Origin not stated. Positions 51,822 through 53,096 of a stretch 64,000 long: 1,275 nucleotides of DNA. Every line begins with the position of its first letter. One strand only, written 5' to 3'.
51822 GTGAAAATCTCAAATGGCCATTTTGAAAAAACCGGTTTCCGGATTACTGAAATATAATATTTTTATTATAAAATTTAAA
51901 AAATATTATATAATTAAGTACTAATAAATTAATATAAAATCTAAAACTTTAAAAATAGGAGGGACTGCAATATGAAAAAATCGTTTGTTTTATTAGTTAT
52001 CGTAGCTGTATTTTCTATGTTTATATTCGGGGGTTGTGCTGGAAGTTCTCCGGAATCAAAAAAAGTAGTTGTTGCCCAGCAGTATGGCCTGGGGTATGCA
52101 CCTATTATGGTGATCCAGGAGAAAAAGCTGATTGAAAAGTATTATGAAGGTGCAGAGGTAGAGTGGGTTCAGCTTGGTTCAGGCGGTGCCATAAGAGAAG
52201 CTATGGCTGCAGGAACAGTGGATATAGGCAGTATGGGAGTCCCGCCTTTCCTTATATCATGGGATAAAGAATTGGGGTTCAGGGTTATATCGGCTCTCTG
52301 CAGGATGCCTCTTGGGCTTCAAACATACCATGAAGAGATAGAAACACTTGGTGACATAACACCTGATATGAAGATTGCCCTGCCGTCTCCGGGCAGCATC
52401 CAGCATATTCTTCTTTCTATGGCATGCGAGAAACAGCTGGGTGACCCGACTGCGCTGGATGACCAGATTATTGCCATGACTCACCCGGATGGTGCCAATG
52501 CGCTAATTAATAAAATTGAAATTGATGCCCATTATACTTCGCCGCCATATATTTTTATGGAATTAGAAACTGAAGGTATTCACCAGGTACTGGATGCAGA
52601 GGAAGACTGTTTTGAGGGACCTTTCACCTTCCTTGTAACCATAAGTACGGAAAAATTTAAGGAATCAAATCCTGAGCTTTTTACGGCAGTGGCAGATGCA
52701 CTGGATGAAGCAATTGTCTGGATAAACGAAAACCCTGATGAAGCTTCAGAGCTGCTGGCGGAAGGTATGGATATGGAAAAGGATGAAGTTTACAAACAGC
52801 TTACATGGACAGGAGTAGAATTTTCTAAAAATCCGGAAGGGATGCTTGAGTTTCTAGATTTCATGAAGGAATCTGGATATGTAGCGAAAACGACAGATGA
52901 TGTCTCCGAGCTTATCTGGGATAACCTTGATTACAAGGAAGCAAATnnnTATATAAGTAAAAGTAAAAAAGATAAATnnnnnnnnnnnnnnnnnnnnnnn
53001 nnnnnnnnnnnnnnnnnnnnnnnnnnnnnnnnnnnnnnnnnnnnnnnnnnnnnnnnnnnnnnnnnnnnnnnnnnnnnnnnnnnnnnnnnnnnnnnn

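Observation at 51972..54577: NitT/TauT-type ABC importer embedded in the middle of the glycan locus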

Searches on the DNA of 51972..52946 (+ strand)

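Call 102: search_rna_families(sources=[L018, L010, L034, L060, L079, L046, L027], threshold=gathering)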
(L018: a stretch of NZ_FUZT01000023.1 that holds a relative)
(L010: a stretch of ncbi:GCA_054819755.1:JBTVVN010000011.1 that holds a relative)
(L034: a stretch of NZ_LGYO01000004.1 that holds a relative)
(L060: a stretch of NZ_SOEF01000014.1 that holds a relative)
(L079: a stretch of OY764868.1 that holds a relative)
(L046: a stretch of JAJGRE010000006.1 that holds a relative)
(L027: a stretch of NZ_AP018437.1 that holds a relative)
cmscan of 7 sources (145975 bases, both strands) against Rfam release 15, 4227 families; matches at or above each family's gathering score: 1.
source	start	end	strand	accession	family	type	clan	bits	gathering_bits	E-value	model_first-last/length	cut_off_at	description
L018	89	126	+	RF01990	SECIS_4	Cis-reg;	-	54.3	38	1.1e-09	1-38/38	no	Selenocysteine insertion sequence 4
